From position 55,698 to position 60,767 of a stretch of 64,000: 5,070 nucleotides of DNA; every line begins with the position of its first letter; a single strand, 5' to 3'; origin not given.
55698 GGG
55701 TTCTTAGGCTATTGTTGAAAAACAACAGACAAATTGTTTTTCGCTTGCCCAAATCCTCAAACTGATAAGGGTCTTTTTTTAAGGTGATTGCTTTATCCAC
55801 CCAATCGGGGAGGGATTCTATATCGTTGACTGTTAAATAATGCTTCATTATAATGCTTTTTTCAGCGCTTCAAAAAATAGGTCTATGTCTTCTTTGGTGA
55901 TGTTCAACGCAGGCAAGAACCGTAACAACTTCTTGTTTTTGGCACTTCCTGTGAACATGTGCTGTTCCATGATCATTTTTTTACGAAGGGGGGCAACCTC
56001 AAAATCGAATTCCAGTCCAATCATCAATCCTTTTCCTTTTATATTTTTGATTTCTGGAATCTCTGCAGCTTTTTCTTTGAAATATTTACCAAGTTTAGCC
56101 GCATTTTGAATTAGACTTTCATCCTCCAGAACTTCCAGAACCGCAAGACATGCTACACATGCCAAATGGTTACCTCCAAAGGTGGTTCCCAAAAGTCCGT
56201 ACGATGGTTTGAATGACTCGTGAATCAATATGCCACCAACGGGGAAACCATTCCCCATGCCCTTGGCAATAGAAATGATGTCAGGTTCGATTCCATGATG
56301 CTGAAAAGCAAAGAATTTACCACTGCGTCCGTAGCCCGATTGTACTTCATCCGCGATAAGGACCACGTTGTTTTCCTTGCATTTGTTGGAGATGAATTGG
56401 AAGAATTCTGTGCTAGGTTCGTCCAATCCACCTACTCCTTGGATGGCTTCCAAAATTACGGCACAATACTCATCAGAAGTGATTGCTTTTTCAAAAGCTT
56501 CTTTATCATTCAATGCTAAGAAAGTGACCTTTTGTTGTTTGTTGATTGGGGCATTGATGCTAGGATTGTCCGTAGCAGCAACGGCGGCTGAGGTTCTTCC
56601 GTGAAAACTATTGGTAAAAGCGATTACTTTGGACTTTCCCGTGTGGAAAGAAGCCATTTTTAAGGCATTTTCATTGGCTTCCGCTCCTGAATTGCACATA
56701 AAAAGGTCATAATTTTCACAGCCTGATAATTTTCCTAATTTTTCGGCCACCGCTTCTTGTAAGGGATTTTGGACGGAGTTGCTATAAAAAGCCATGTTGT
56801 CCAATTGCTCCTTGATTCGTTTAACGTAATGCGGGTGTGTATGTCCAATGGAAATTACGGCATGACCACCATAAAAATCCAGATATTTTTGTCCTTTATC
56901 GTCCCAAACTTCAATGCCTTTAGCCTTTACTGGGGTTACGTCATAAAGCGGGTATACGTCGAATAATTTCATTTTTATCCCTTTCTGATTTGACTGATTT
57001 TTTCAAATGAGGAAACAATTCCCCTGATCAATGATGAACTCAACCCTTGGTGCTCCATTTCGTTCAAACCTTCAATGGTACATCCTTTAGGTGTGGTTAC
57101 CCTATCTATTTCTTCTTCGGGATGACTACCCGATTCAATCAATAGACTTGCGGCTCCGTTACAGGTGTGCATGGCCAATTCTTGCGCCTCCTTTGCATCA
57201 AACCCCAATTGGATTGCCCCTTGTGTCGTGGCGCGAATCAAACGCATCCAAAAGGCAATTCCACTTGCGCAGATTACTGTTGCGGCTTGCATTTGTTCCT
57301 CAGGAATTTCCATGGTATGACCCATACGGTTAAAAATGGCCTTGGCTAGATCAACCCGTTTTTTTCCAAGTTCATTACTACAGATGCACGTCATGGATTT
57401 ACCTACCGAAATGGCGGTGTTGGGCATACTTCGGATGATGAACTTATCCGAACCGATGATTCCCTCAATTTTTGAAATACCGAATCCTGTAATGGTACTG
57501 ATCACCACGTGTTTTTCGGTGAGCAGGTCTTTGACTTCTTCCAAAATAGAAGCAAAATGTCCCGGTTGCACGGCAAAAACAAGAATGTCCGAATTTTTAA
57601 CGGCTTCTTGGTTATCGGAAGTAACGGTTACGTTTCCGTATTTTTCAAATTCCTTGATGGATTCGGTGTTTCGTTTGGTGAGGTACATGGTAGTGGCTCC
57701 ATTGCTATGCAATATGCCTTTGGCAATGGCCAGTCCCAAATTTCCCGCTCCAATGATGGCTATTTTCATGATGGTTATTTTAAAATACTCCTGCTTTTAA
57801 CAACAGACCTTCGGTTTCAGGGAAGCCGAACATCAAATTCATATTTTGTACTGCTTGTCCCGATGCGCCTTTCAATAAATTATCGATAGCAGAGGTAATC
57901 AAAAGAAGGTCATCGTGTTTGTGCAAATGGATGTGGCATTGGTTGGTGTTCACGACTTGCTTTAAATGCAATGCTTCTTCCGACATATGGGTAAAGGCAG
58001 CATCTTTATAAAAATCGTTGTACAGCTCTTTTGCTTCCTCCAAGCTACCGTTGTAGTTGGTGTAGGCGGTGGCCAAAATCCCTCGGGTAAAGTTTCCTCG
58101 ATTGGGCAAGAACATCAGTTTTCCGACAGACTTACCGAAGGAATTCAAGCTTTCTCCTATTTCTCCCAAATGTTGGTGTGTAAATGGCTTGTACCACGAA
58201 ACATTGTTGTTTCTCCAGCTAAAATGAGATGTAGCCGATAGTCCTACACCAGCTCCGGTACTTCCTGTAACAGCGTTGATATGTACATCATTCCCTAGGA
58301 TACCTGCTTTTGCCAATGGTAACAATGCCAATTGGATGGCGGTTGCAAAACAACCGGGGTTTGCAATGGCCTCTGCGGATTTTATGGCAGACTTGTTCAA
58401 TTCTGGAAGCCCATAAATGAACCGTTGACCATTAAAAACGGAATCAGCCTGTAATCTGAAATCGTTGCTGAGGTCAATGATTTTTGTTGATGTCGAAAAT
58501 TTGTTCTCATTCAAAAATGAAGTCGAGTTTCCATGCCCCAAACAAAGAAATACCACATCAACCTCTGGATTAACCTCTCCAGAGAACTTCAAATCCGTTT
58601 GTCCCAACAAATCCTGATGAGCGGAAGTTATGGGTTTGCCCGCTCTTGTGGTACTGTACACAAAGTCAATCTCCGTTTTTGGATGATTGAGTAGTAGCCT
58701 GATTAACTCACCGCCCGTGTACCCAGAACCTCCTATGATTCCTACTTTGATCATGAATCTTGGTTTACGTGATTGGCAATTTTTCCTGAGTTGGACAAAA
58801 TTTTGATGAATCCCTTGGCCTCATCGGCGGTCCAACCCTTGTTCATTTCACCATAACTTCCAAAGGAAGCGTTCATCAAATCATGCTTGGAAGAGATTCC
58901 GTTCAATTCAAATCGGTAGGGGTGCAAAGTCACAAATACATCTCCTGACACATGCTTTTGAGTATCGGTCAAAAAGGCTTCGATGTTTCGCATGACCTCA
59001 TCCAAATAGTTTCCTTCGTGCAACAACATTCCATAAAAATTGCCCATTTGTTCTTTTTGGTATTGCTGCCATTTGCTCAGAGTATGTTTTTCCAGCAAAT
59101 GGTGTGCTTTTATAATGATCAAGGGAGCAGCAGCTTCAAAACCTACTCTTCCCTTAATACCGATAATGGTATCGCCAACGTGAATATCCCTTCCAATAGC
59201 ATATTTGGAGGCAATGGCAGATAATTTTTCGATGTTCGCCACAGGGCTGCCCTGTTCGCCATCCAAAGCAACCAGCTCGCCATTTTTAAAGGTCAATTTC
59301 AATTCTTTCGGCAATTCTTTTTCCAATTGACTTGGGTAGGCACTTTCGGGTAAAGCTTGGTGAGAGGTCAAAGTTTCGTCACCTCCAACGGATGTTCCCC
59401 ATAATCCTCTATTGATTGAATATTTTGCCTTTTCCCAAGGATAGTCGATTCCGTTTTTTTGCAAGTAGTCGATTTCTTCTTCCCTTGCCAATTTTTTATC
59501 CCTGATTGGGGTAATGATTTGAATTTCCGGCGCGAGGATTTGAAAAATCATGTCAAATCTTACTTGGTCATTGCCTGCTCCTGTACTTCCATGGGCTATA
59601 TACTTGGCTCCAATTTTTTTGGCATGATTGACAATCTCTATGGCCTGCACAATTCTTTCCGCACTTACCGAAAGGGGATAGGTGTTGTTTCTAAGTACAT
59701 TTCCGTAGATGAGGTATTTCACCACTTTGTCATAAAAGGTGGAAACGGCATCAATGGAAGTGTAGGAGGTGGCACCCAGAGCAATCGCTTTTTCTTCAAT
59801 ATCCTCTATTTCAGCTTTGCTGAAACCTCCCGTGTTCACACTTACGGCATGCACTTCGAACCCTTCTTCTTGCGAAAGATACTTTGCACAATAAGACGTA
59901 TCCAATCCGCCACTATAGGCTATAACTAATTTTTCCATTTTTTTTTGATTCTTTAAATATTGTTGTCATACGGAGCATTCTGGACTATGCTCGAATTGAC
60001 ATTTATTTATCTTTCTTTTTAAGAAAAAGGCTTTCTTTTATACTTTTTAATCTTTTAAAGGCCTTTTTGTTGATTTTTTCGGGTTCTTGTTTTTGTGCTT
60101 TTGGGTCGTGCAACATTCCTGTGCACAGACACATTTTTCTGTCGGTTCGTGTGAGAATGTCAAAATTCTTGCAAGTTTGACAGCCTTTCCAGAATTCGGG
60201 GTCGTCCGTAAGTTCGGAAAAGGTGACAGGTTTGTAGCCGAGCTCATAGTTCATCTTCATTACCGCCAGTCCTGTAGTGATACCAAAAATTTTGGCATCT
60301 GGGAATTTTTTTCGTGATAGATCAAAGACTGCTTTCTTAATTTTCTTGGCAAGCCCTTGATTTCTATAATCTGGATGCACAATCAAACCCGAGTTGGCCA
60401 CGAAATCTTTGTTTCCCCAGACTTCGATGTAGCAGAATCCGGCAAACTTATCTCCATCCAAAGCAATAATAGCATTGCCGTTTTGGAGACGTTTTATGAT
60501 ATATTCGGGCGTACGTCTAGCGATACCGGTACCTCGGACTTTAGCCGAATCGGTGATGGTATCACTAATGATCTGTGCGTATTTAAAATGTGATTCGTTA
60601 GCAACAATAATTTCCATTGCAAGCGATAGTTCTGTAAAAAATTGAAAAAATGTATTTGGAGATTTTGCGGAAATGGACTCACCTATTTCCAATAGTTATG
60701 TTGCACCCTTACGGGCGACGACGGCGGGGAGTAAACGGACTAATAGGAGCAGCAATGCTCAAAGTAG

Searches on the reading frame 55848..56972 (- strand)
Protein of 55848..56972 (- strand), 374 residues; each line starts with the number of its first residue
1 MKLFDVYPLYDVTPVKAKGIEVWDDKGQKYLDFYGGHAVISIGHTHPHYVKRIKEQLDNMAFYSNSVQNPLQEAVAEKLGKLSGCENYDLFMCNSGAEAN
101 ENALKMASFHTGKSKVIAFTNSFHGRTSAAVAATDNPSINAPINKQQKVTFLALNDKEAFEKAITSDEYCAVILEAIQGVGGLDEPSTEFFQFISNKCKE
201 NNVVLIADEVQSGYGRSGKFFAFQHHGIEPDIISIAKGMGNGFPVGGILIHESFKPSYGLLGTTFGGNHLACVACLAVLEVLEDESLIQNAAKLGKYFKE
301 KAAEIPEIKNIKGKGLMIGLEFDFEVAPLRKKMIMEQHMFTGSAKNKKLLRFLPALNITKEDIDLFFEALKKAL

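Call 6: search_protein_families(library=ncbifam, proteins=[window:55848-56972:-])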
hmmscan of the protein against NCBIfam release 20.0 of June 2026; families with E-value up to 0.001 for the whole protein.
window:55848-56972:- (374 aa): 70 families (the best 25 are shown)
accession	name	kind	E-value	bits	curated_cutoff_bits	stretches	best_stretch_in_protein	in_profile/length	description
TIGR00707.1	argD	subfamily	1.6e-112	376.1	410.05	1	4-374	3-380/381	acetylornithine/succinylornithine family transaminase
NF002797.0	PRK02936.1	equivalog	1.9e-101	339.6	496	1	2-374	3-377/385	acetylornithine transaminase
NF002874.0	PRK03244.1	equivalog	3.3e-98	329.1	457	1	4-373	19-391/399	acetylornithine transaminase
NF002325.0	PRK01278.1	subfamily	2.5e-94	316.2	372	1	2-373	5-385/395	acetylornithine transaminase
NF042418.1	LysJ_Th_th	equivalog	5.8e-84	282.2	700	1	6-373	14-384/386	[LysW]-aminoadipate semialdehyde transaminase LysJ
NF003468.0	PRK05093.1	subfamily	5.1e-82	275.7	522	1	5-373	18-398/405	acetylornithine/succinyldiaminopimelate transaminase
NF004426.0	PRK05769.1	equivalog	3e-81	273.5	552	2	154-373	207-436/441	acetyl ornithine aminotransferase family protein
NF003273.0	PRK04260.1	equivalog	8.1e-81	271.5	616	1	2-370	3-371/376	acetylornithine transaminase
NF005993.0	PRK08117.1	subfamily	1.2e-80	271.3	574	2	152-374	190-427/433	aspartate aminotransferase family protein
NF045491.1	LysJ_Sulfobales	equivalog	5.3e-80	269.2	700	1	1-373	1-376/386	[LysW]-aminoadipate semialdehyde/glutamate semialdehyde transaminase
TIGR03246.1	arg_catab_astC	subfamily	1.7e-77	261.1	609.95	1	7-373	14-392/397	acetylornithine/succinylornithine family transaminase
NF009047.0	PRK12381.1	subfamily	9.1e-75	252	630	1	6-373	17-396/406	bifunctional succinylornithine transaminase/acetylornithine transaminase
NF003087.0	PRK04013.1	equivalog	3.9e-70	236.8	528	1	15-364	11-348/364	acetylornithine/acetyl-lysine aminotransferase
TIGR01885.1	Orn_aminotrans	equivalog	8.1e-69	232.3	378.4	1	12-373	21-400/402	ornithine--oxo-acid transaminase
NF008570.0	PRK11522.1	equivalog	1.1e-68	232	612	1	16-374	74-454/464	putrescine aminotransferase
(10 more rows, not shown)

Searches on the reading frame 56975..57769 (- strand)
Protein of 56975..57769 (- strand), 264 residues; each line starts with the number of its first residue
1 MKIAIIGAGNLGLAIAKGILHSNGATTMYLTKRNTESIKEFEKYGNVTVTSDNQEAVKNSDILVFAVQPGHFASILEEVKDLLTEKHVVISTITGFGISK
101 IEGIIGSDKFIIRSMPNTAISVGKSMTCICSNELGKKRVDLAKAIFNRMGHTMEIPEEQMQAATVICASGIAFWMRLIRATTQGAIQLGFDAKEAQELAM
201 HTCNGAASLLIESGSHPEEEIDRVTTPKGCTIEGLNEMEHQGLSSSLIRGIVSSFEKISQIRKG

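Call 6: search_protein_families(library=ncbifam, proteins=[window:56975-57769:-])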
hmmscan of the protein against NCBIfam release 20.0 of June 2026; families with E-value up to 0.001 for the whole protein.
window:56975-57769:- (264 aa): 27 families (the best 25 are shown)
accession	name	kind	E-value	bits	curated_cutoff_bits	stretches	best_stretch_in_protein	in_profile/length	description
TIGR00112.1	proC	equivalog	9.5e-67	225.4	196.75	1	3-260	1-262/263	pyrroline-5-carboxylate reductase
NF005813.0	PRK07679.1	exception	4.2e-39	134.6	404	1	2-254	5-261/279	pyrroline-5-carboxylate reductase ProI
NF008839.0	PRK11880.2-4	equivalog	8.7e-34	117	288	1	1-259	2-250/252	pyrroline-5-carboxylate reductase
NF005063.0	PRK06476.1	equivalog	1.5e-25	90.3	254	1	1-260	1-255/258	pyrroline-5-carboxylate reductase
NF005814.0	PRK07680.1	equivalog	1.4e-22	80.2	278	1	1-241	1-244/275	late competence protein ComER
NF005384.0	PRK06928.1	exception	1.3e-20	74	301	1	2-239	3-245/277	pyrroline-5-carboxylate reductase ProG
NF000942.0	PRK00094.1-4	subfamily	3.8e-08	32.9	257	1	1-97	3-110/334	NAD(P)H-dependent glycerol-3-phosphate dehydrogenase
TIGR03376.1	glycerol3P_DH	equivalog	9.5e-08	31.5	285.5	1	32-100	55-123/342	glycerol-3-phosphate dehydrogenase (NAD(+))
NF005694.0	PRK07502.1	equivalog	2e-07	30.6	409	1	2-89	8-96/310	prephenate/arogenate dehydrogenase family protein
NF000946.0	PRK00094.2-4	equivalog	7.5e-07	28.4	455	1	2-96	6-111/342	NAD(P)H-dependent glycerol-3-phosphate dehydrogenase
NF000941.0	PRK00094.1-3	equivalog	1.1e-05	24.9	423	1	2-95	3-107/336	NAD(P)H-dependent glycerol-3-phosphate dehydrogenase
NF011381.1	PRK14806.1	equivalog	1.8e-05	23.2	902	1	2-90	5-94/733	bifunctional prephenate dehydrogenase/3-phosphoshikimate 1-carboxyvinyltransferase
TIGR01915.1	npdG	equivalog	3.3e-05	23.9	149.8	1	2-97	2-106/220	NADPH-dependent F420 reductase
NF006408.0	PRK08655.1-2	equivalog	4.7e-05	22.3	422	1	1-90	7-95/441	prephenate dehydrogenase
NF009542.0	PRK12921.1-4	equivalog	5.7e-05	22.6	288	1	1-98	2-100/286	oxidoreductase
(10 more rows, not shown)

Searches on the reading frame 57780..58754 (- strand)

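Call 6: search_protein_families(library=ncbifam, proteins=[window:57780-58754:-])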
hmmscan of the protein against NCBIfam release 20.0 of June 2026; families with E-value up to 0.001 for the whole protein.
window:57780-58754:- (324 aa): 7 families
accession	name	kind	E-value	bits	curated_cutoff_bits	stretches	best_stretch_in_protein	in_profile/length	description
TIGR01850.1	argC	equivalog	2.6e-94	316.3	233.6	1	2-318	1-339/345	N-acetyl-gamma-glutamyl-phosphate reductase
TIGR01851.1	argC_other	equivalog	1.5e-29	103.3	229.85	1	64-310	49-309/310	N-acetyl-gamma-glutamyl-phosphate reductase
NF011456.0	PRK14874.1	equivalog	1.2e-10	41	223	1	2-169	5-164/346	aspartate-semialdehyde dehydrogenase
NF006416.0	PRK08664.1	subfamily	2e-10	40.4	232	1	2-308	4-343/350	aspartate-semialdehyde dehydrogenase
TIGR00978.1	asd_EA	equivalog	3e-09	36.4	301.2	1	2-170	1-181/342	aspartate-semialdehyde dehydrogenase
TIGR01296.1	asd_B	equivalog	6.8e-09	35.3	324.2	1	3-160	1-151/339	aspartate-semialdehyde dehydrogenase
NF005229.0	PRK06728.1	equivalog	6.9e-06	25.1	628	1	3-154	7-151/347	aspartate-semialdehyde dehydrogenase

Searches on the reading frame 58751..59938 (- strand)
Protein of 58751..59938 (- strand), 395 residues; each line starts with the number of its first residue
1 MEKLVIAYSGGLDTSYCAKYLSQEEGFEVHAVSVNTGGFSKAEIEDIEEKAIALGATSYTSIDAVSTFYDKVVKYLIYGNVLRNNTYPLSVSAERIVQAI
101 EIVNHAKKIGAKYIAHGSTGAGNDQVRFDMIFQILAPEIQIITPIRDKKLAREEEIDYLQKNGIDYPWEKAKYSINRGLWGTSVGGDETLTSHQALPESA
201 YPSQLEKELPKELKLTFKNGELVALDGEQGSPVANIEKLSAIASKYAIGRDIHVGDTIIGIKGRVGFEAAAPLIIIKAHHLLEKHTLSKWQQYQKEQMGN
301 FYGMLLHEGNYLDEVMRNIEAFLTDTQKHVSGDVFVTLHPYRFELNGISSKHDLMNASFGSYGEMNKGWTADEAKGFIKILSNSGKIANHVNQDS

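Call 6: search_protein_families(library=ncbifam, proteins=[window:58751-59938:-])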
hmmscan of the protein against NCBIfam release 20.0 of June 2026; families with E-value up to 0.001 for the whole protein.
window:58751-59938:- (395 aa): 10 families
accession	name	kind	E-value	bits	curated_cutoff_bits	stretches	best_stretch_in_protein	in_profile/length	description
NF001770.0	PRK00509.1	equivalog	1.2e-87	294.6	334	1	2-392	5-398/401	argininosuccinate synthase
NF003385.0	PRK04527.1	equivalog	1.3e-85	287.4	603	1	2-394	4-398/401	argininosuccinate synthase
TIGR00032.1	argG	equivalog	3.2e-81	273.6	268.2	1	3-382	1-383/394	argininosuccinate synthase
NF010392.0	PRK13820.1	equivalog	1.6e-74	251.3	512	1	1-393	2-393/395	argininosuccinate synthase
NF038212.1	argG_rel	exception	2.7e-32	112.1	425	1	3-352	16-365/381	argininosuccinate synthase-related protein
NF003779.0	PRK05370.1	equivalog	1.5e-19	70.1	657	1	2-338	12-364/448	argininosuccinate synthase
NF001138.1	PRK00143.1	equivalog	1.6e-05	24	284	1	3-117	1-120/345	tRNA 2-thiouridine(34) synthase MnmA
TIGR00268.2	TIGR00268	equivalog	9e-05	21.9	150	1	1-57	13-70/259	ATP-dependent sacrificial sulfur transferase LarE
NF008317.0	PRK11106.1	equivalog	0.00058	19.3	378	1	1-64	1-63/231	7-cyano-7-deazaguanine synthase QueC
TIGR00884.1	guaA_Cterm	equivalog_domain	0.00069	19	338.75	0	2-71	17-86/310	glutamine-hydrolyzing GMP synthase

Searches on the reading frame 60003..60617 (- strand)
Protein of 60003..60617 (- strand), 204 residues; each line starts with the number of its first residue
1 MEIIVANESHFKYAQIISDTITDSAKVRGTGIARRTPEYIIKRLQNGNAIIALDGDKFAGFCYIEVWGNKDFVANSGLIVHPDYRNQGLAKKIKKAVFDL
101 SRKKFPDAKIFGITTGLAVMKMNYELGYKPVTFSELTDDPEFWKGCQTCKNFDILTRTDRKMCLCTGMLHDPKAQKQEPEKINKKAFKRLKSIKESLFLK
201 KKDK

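Call 6: search_protein_families(library=ncbifam, proteins=[window:60003-60617:-])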
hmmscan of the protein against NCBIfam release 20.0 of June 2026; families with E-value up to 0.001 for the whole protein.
window:60003-60617:- (204 aa): 1 family
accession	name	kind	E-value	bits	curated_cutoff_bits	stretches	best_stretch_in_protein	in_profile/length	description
NF005840.0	PRK07757.1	equivalog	3.3e-06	27.1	154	1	31-153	28-141/153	N-acetyltransferase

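Call 10: find_homologous_proteins(query=window:60003-60617:-, max_evalue=1e-10)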
Query window:60003-60617:- (204 aa): 8000 proteins with E <= 1e-10 among 8000 candidates; the best 120 are listed.
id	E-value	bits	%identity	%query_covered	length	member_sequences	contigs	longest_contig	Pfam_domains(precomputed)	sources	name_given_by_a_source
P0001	1.2e-132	457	98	100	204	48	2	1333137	PF13508.14,PF00583.32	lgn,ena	-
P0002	3.1e-132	456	98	100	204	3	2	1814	PF13508.14,PF00583.32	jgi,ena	-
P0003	1.2e-129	448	96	100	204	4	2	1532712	PF13508.14,PF00583.32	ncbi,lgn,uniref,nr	ncbi:GNAT family N-acetyltransferase [Flagellimonas zhangzhouensis]|uniref:Acetyltransferase (GNAT) 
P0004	1.2e-129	448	96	100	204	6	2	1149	PF13508.14,PF00583.32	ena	-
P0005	3.7e-129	446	96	100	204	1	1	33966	PF13508.14,PF00583.32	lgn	-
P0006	4.2e-129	446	96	100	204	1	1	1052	PF13508.14,PF00583.32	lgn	-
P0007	4.6e-129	446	96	100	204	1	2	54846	PF13508.14,PF00583.32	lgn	-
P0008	1.1e-128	444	96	100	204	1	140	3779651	PF13508.14,PF00583.32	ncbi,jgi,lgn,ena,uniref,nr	ncbi:MAG: GNAT family N-acetyltransferase [Allomuricauda sp.]|jgi:N-acetylglutamate synthase-like GN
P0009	2.0e-128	444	95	100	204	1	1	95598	PF13508.14,PF00583.32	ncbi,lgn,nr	ncbi:MAG: GNAT family N-acetyltransferase [Algicola sp.]|nr:GNAT family N-acetyltransferase [Algicol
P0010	2.7e-128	443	95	100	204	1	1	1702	PF13508.14,PF00583.32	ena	-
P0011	3.0e-128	443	96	100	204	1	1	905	PF13508.14,PF00583.32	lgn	-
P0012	5.4e-128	442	95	100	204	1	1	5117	PF13508.14,PF00583.32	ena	-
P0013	6.7e-128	442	95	100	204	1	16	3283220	PF13508.14,PF00583.32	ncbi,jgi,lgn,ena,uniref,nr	ncbi:MAG: GNAT family N-acetyltransferase [Allomuricauda sp.]|jgi:N-acetylglutamate synthase-like GN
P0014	7.3e-128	442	95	100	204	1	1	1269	PF13508.14,PF00583.32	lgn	-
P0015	8.0e-128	442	94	100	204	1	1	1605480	PF13508.14,PF00583.32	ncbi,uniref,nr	ncbi:GNAT family N-acetyltransferase [Allomuricauda sp. NBRC 101325]|uniref:GNAT family N-acetyltran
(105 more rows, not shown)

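Call 12: find_related_loci(query=A1, collection=genome_contigs, flank=2500)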
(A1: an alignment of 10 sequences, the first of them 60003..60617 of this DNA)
Query A1 (204 aa) in genome_contigs; peptide patterns used: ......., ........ (x = any residue, [..] = any of these).
600 stretches matched a pattern (row limit reached: there are more); 592 encode a relative of the query (tblastn E <= 1e-3); the best 80 are kept; 80 distinct loci.
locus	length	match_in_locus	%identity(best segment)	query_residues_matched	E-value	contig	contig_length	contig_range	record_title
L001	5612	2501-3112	100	1-204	3e-138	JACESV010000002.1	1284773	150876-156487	MAG: Allomuricauda sp. isolate MCMED-G25 Muricauda-MCMED-G25-C2, whole genome shotgun sequence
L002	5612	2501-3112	99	1-204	8e-138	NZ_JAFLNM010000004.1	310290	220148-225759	Flagellimonas profundi strain BC31-3-A3 NODE_4_length_310290_cov_47.302532, whole genome shotgun sequence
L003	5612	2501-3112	99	1-204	3e-137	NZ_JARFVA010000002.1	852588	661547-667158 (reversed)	Flagellimonas okinawensis strain 81s02 Scaffold2, whole genome shotgun sequence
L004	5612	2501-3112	99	1-204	8e-137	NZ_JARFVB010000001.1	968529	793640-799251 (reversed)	Flagellimonas yonaguniensis strain 334s03 Scaffold1, whole genome shotgun sequence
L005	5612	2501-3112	96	1-204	9e-135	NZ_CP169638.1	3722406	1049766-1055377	Flagellimonas sp. C4 chromosome, complete genome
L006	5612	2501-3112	93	1-204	2e-130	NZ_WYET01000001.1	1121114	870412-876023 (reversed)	Flagellimonas chongwuensis strain HICW HICW_ctg0002, whole genome shotgun sequence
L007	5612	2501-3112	88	1-204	8e-125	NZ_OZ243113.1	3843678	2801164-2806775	MAG: Flagellimonas sp. isolate 43e2af74-dc43-4f6c-8eec-41ebd8293f0e chromosome 1, complete sequence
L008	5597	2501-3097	88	1-199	1e-122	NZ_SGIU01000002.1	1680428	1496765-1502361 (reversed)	Flagellimonas allohymeniacidonis strain 176CP4-71 contig2, whole genome shotgun sequence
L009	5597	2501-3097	87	1-199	1e-121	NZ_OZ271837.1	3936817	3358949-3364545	MAG: Flagellimonas sp. isolate 737d8c1a-49f4-449c-8954-2982d8afa2f5 chromosome 1, complete sequence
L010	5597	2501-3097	87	1-199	3e-121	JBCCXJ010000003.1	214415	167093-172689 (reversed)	MAG: Bacteroidota bacterium isolate P01_F01_bin.122 k141_3586971_length_214415_cov_47.0566, whole genome shotgun sequenc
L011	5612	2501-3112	84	1-204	4e-121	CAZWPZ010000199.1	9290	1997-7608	MAG TPA_asm: uncultured Eudoraea sp. isolate SRP182702_co1_76 genome assembly, contig: k141_2854887, whole genome shotgu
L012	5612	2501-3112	85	1-204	4e-121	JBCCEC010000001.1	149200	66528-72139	MAG: Bacteroidota bacterium isolate P01_A01_bin.99 k141_2003763_length_149200_cov_21.8034, whole genome shotgun sequence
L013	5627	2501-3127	84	1-204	4e-121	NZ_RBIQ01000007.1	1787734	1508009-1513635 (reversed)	Maribacter vaceletii strain DSM 25230 Ga0181012_101, whole genome shotgun sequence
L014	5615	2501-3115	86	1-204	8e-121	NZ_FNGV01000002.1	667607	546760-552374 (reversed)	Kriegella aquimaris strain DSM 19886, whole genome shotgun sequence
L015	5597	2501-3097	87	1-199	1e-120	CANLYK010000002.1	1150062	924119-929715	uncultured Muricauda sp. isolate 3-951-3Z.fasta genome assembly, contig: NODE_2, whole genome shotgun sequence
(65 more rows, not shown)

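Call 50: search_protein_families(library=pfam, proteins=[window:60003-60617:-], max_evalue=0.00001)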
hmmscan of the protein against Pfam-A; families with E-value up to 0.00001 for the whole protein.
window:60003-60617:- (204 aa): 2 families
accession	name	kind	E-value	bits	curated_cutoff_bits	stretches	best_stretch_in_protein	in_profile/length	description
PF00583.31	Acetyltransf_1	-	1.9e-07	31.8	20.7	1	42-104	25-91/116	Acetyltransferase (GNAT) family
PF13508.13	Acetyltransf_7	-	4.3e-07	30.7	27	1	47-99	3-54/84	Acetyltransferase (GNAT) domain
